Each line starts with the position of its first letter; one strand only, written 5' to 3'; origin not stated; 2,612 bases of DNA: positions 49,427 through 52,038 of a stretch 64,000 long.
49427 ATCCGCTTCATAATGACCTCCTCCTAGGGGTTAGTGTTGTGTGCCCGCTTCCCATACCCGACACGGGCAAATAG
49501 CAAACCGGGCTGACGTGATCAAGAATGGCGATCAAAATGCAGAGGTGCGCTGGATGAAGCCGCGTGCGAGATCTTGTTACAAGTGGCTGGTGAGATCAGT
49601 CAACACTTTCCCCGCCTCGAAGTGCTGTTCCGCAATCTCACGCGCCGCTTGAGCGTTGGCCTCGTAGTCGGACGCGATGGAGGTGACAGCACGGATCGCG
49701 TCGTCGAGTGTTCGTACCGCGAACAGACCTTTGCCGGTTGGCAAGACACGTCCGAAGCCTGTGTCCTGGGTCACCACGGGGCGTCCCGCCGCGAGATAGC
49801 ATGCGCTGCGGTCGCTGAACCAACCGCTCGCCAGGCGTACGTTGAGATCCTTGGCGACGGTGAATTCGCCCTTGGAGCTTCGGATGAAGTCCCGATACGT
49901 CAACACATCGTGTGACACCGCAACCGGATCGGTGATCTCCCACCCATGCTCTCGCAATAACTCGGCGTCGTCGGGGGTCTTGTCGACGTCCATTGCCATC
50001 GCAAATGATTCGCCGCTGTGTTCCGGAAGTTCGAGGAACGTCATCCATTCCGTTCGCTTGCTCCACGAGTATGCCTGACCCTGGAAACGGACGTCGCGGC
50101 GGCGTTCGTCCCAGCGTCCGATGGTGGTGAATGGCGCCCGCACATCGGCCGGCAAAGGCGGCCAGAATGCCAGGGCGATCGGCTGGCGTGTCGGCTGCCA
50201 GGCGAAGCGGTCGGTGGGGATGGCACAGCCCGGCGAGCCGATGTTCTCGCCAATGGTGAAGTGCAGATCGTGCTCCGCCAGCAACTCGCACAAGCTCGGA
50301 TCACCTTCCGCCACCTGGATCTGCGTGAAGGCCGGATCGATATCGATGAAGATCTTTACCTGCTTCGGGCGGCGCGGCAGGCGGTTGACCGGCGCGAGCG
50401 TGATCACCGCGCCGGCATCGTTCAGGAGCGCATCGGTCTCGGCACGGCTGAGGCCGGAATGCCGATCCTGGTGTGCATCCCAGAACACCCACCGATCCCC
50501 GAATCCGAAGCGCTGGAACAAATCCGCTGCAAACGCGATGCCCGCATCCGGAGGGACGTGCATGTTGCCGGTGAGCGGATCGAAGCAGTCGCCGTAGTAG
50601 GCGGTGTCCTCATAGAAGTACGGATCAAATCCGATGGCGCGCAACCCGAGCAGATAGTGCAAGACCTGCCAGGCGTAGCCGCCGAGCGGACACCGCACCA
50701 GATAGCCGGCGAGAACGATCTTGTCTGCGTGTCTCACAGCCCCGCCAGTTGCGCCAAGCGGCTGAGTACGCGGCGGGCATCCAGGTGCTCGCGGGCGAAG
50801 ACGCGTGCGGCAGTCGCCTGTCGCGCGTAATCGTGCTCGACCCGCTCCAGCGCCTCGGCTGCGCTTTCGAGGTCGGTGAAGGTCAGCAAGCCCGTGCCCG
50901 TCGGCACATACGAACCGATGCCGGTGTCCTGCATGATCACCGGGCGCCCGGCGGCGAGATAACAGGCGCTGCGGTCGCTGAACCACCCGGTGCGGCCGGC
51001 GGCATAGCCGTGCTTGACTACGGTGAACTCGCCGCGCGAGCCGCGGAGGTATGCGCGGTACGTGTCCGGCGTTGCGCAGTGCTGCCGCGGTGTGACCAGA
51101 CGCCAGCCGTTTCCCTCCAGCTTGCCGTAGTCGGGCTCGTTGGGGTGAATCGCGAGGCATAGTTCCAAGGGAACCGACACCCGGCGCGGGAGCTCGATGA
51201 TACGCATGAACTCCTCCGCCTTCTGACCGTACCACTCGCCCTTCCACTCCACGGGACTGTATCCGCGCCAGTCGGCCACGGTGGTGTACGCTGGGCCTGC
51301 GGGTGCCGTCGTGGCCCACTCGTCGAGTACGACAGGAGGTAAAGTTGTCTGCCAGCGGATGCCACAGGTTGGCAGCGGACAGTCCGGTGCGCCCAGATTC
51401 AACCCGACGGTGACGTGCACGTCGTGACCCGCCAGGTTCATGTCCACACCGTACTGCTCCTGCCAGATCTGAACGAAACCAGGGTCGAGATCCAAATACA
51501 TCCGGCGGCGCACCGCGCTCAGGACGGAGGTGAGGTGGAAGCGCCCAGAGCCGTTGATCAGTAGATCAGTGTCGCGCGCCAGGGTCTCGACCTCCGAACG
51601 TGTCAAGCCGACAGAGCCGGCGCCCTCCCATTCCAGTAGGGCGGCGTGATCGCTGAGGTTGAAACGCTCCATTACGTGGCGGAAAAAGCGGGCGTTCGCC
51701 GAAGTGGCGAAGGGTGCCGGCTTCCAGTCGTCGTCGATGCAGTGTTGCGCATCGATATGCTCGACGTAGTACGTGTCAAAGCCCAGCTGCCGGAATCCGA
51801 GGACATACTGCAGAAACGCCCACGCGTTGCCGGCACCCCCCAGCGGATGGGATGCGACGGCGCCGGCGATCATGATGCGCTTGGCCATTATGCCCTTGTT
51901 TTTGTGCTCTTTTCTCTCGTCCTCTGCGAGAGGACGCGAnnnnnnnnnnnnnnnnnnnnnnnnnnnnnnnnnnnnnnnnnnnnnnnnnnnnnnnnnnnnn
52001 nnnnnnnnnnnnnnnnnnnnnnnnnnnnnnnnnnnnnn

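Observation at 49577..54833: Three tandem paralogs of an uncharacterised GT-B-like protein, translationally coupled, next to a GT-C (PMT/ArnT-like) membrane glycosyltransferase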

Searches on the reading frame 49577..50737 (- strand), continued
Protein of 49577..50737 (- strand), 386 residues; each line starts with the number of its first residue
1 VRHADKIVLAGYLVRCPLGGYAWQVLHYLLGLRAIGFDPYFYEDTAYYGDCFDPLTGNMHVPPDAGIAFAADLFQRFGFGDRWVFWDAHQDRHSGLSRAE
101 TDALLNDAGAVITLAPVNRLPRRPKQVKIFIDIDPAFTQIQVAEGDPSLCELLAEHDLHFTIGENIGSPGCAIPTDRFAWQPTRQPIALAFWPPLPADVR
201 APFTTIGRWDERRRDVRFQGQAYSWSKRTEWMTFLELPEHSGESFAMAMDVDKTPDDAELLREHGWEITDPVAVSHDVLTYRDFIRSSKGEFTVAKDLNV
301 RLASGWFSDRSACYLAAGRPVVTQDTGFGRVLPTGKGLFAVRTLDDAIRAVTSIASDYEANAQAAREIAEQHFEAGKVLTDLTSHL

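Call 42: find_encoding_contigs(protein=P0272, flank=10000, max_places=2)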
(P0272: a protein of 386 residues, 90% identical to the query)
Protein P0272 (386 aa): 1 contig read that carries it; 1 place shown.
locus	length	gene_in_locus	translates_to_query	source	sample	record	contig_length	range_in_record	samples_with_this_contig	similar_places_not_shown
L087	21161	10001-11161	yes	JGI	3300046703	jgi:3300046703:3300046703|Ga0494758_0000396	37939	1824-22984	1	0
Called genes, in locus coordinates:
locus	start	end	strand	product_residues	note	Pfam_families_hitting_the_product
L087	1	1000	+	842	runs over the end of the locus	PF02836:Glyco_hydro_2_C, PF13506:Glyco_transf_21, PF00535:Glycos_transf_2, PF10111:Glyco_tranf_2_2, PF13641:Glyco_tranf_2_3, PF13632:Glyco_trans_2_3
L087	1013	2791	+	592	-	PF00664:ABC_membrane, PF00005:ABC_tran, PF13304:AAA_21 (faint)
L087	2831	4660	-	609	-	PF00920:ILVD_EDD_N, PF24877:ILV_EDD_C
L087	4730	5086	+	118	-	-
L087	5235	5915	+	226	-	-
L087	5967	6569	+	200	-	-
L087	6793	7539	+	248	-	PF05891:Methyltransf_PK (weak), PF00891:Methyltransf_2, PF13489:Methyltransf_23, PF05175:MTS, PF13847:Methyltransf_31, PF08241:Methyltransf_11, PF08242:Methyltransf_12, PF13649:Methyltransf_25, +1 more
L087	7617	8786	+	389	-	-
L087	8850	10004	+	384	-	-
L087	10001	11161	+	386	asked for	-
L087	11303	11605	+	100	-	PF13442:Cytochrome_CBB3, PF00034:Cytochrom_C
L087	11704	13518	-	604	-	PF14522:Cytochrome_C7 (faint), PF14537:Cytochrom_c3_2 (faint), PF09699:Paired_CXXCH_1 (weak), PF22113:Mtrc-MtrF_II-IV_dom (weak)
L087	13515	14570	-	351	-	PF08450:SGL (faint), PF17170:DUF5128 (weak), PF01436:NHL (weak)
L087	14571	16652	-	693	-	-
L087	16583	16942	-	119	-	PF14522:Cytochrome_C7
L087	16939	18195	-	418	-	PF14537:Cytochrom_c3_2 (faint), PF14522:Cytochrome_C7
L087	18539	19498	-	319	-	-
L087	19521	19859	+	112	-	-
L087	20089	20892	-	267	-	PF09699:Paired_CXXCH_1 (faint)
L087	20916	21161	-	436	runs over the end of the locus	PF06977:SdiA-regulated (faint), PF08450:SGL (faint), PF22807:TrAA12 (faint), PF01731:Arylesterase (faint), PF25021:TEN_NHL (faint), PF01436:NHL (faint), PF06739:SBBP (faint), PF17170:DUF5128 (weak)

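Call 79: predict_structure(alignment_id=A5)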
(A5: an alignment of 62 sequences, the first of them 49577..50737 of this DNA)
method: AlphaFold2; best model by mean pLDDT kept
length: 386 residues; sequences in the alignment: 62
mean_pLDDT: 95.2   pTM: 0.94
mean pLDDT of the five models: 95.2, 94.9, 94.8, 93.9, 93.8
residues with pLDDT >= 90: 346; 70-90: 38; 50-70: 1; < 50: 1
segments of 3 or more residues with pLDDT < 50: none
pLDDT, mean of each block of 10 residues (from residue 1): 86 96 98 98 92 87 95 98 96 98 96 92 93 95 95 96 94 95 97 94 95 90 92 97 97 92 97 94 98 96 96 98 97 98 98 97 98 98 92
secondary structure, 60 per line:
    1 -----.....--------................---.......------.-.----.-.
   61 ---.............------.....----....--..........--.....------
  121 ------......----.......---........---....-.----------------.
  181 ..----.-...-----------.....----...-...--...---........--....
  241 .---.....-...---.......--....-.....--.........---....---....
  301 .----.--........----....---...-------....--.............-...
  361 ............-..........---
elements in order: E6-10 H19-34 E38-44 H64-76 E83-87 E92-95 H98-107 E110-114 E127-132 H137-143 H147-154 E158-161 E180-182 E203-207 E216-218 E221-223 H227-234 H237-241 E245-249 H257-263 E266-269 H271-275 H278-286 E290-293 H297-301 H309-316 E321-324 E338-341 H344-356 H358-372 H375-383

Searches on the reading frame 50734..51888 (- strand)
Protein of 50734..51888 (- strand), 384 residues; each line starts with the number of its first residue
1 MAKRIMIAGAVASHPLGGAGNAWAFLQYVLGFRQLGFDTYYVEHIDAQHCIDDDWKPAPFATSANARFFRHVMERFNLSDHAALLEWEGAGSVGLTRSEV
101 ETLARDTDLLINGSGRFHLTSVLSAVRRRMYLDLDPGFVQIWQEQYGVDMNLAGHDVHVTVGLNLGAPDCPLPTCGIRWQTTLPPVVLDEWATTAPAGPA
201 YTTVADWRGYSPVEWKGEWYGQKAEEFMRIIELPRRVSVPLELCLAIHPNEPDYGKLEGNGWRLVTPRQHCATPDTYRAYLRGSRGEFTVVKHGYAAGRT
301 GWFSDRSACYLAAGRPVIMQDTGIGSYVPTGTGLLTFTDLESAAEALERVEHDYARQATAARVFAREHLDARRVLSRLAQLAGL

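Call 5: search_protein_families(library=pfam, proteins=[window:50734-51888:-], max_evalue=1)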
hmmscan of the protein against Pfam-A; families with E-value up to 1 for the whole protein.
window:50734-51888:- (384 aa): 1 family
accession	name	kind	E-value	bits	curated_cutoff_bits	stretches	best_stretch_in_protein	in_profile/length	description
PF13524.12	Glyco_trans_1_2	-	0.00069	20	25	1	258-368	20-133/144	Glycosyl transferase-like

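Call 6: search_protein_families(library=ncbifam, proteins=[window:50734-51888:-], max_evalue=1)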
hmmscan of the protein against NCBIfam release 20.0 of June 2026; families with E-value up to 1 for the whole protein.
window:50734-51888:- (384 aa): 1 family
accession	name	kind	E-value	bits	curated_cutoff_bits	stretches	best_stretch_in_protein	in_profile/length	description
NF007640.0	PRK10307.1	subfamily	0.11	11.3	276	1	310-379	326-401/411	WcaI family glycosyltransferase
